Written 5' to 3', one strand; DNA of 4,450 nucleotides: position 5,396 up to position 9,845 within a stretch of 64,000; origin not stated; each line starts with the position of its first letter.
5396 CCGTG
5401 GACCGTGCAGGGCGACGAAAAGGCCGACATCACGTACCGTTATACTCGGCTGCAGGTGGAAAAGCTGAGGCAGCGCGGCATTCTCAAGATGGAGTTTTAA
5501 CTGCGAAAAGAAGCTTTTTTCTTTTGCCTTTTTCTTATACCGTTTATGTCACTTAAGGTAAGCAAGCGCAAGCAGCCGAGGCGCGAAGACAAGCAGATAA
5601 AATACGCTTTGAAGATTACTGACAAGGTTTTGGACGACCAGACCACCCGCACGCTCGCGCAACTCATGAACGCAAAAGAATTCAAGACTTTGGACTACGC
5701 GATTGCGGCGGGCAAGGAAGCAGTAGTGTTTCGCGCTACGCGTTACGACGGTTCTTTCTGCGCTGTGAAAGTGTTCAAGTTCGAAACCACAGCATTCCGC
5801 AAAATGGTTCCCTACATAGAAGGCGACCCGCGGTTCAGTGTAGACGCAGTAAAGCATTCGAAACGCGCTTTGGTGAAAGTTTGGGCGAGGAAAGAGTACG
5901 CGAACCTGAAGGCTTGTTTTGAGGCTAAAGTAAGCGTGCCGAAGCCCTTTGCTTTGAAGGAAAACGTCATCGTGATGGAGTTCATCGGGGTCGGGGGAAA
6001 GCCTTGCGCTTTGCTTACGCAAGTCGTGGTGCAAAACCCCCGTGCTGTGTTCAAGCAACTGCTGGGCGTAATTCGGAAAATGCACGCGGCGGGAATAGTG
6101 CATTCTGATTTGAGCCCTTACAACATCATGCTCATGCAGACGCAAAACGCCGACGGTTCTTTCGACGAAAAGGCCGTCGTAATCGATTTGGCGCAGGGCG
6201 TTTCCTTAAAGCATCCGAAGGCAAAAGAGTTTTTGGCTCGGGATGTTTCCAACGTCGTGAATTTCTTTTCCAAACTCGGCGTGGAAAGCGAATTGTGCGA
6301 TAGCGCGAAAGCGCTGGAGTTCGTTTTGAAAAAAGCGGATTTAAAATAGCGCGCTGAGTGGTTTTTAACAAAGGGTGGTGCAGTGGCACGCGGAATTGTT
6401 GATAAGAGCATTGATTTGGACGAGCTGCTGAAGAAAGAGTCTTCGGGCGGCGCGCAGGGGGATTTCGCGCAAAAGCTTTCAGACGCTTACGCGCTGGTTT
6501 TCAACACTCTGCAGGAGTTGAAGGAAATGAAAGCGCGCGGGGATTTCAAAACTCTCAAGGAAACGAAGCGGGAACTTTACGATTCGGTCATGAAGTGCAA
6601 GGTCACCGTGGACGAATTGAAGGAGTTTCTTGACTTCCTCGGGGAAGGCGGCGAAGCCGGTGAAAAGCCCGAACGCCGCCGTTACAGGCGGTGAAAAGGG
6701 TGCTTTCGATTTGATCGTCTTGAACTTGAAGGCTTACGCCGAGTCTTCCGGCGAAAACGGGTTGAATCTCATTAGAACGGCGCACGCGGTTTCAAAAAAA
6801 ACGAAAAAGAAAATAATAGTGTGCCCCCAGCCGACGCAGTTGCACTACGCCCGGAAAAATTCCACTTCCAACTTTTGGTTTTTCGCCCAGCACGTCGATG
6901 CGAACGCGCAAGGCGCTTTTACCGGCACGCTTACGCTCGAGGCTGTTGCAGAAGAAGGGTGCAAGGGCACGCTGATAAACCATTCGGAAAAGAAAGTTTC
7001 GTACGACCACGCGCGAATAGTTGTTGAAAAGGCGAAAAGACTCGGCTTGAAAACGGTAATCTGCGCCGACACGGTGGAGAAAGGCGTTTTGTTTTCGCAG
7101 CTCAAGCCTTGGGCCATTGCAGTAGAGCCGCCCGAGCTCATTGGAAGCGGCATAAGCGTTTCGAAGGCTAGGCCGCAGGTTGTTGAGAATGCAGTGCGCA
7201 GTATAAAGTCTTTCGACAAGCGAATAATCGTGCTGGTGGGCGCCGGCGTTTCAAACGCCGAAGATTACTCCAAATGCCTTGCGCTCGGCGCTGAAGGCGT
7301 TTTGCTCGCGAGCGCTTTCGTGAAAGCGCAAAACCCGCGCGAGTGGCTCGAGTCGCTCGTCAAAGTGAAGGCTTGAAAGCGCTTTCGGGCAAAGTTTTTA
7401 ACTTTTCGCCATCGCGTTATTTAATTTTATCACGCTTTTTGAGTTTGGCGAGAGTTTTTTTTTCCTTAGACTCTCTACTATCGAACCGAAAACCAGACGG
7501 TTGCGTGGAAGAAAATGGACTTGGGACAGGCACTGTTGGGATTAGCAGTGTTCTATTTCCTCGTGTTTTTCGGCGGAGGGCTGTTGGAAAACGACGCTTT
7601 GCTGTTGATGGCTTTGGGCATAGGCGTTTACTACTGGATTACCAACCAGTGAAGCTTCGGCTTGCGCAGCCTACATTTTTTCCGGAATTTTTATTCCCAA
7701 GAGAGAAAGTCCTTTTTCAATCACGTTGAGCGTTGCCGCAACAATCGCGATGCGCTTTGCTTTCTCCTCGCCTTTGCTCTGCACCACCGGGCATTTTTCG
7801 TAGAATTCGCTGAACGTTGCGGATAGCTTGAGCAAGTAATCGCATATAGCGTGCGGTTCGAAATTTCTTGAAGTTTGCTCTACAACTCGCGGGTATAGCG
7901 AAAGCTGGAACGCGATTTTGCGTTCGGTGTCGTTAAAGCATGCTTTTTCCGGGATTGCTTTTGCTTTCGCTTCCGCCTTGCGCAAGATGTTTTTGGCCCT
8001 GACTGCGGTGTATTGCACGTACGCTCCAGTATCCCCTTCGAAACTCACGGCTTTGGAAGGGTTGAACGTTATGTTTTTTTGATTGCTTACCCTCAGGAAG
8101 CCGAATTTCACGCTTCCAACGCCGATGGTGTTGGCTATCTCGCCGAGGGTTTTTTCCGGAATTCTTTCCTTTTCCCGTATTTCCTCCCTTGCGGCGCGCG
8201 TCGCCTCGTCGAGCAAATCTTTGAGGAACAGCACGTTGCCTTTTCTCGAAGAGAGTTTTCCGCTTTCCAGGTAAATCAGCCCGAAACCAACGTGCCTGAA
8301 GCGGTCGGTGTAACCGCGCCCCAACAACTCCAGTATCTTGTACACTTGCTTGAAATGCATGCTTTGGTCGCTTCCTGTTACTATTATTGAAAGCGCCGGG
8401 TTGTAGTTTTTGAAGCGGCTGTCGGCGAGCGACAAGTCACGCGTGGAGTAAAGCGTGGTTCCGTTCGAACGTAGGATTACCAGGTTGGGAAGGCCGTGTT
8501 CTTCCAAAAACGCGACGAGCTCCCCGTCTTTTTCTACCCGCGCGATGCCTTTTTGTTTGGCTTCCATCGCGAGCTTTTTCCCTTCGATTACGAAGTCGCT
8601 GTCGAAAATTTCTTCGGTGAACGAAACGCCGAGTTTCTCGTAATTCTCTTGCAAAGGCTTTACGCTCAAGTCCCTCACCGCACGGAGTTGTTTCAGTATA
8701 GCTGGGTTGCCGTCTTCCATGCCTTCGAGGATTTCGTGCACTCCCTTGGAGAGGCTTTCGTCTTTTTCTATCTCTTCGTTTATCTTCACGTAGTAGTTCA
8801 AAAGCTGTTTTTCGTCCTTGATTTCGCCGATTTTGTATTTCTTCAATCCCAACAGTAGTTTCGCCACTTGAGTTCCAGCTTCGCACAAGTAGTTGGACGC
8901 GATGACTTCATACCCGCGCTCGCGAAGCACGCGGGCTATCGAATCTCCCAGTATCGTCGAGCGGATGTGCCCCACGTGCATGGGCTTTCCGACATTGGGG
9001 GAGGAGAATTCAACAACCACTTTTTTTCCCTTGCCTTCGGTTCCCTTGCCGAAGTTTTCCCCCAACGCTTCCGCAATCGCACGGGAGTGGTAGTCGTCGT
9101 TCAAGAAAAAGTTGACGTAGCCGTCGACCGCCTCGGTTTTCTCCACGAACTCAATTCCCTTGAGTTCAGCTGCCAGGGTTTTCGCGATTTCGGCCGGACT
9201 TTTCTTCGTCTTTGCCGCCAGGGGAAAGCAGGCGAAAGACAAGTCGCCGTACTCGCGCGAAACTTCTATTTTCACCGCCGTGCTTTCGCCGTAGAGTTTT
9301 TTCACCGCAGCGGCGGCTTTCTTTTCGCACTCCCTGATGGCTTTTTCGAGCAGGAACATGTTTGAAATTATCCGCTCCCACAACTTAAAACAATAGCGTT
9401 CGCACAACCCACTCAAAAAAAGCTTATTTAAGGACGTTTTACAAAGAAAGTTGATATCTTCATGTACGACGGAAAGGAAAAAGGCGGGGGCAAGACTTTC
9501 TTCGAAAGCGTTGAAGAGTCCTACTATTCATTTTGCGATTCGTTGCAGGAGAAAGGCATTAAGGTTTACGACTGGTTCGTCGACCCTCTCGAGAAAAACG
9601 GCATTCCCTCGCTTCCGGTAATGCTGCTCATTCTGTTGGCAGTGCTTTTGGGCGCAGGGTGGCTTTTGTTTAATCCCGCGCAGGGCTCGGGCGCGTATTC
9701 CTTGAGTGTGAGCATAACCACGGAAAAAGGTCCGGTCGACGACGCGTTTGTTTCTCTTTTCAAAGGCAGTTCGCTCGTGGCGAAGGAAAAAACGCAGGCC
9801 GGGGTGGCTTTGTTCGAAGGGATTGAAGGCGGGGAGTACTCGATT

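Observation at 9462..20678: Tandem pair of ~1,850-aa paralogous type-II-anchored surface proteins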

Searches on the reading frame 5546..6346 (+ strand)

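Call 12: search_protein_families(library=pfam, proteins=[window:5546-6346:+], max_evalue=0.001)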
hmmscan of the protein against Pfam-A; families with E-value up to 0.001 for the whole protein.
window:5546-6346:+ (267 aa): 6 families
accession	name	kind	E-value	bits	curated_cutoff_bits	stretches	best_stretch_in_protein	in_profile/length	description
PF01163.29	RIO1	-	3.1e-52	177.4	22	1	61-248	2-181/187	RIO domain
PF06293.20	Kdo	-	3.7e-09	36.8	21.3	1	161-219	116-170/207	Lipopolysaccharide kinase (Kdo/WaaP) family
PF00069.31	Pkinase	-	1.3e-05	25.2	31.7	1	142-201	75-136/263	Protein kinase domain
PF03109.22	ABC1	-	2.7e-05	23.9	22.9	0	128-215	129-211/244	ABC1 atypical kinase-like domain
PF17667.7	Pkinase_fungal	-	5.9e-05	22.4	24.1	1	177-223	300-344/387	Fungal protein kinase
PF19974.5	TCAD9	-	0.00051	19.8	40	1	156-216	271-322/429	Ternary complex associated domain 9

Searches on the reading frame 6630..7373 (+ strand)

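Call 12: search_protein_families(library=pfam, proteins=[window:6630-7373:+], max_evalue=0.001)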
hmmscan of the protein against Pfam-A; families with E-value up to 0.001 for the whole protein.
window:6630-7373:+ (248 aa): 3 families
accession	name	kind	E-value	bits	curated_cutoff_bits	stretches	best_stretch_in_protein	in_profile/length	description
PF00121.24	TIM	-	1.7e-38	132.9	20.1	1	28-235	2-237/245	Triosephosphate isomerase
PF05690.20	ThiG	-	6.8e-05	22.8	23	1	197-238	174-215/247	Thiazole biosynthesis protein ThiG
PF00977.27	His_biosynth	-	0.00088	19.2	23.6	0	196-234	73-109/228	Histidine biosynthesis protein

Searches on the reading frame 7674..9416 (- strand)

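Call 12: search_protein_families(library=pfam, proteins=[window:7674-9416:-], max_evalue=0.001)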
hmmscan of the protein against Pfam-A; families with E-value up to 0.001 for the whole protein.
window:7674-9416:- (581 aa): 4 families
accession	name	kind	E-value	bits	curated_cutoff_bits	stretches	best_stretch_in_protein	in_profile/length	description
PF00750.26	tRNA-synt_1d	-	1.4e-62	212.1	23.3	1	127-451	16-347/349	tRNA synthetases class I (R), catalytic domain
PF05746.21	DALR_1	-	1.1e-32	112.9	22.3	1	467-581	1-117/117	DALR anticodon binding domain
PF03485.21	Arg_tRNA_synt_N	-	8.3e-13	49.2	21.5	1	31-105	4-85/85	Arginyl tRNA synthetase N terminal domain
PF01406.26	tRNA-synt_1e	-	0.00041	20.3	27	0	131-172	8-49/301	tRNA synthetases class I (C) catalytic domain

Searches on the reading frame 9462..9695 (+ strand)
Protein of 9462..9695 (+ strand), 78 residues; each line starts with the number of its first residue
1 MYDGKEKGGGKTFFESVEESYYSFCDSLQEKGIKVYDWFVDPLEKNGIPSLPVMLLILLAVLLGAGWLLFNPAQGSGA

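Call 84: find_homologous_proteins(query=A6, max_evalue=0.001)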
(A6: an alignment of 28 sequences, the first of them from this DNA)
Query A6 (28 sequences) (78 aa, profile of the alignment): 2 proteins with E <= 0.001 among 7507 candidates.
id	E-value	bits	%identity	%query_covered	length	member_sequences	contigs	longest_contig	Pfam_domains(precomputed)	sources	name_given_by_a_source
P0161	1.1e-16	78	43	65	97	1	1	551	-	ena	-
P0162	9.9e-11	59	25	62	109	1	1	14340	-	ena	-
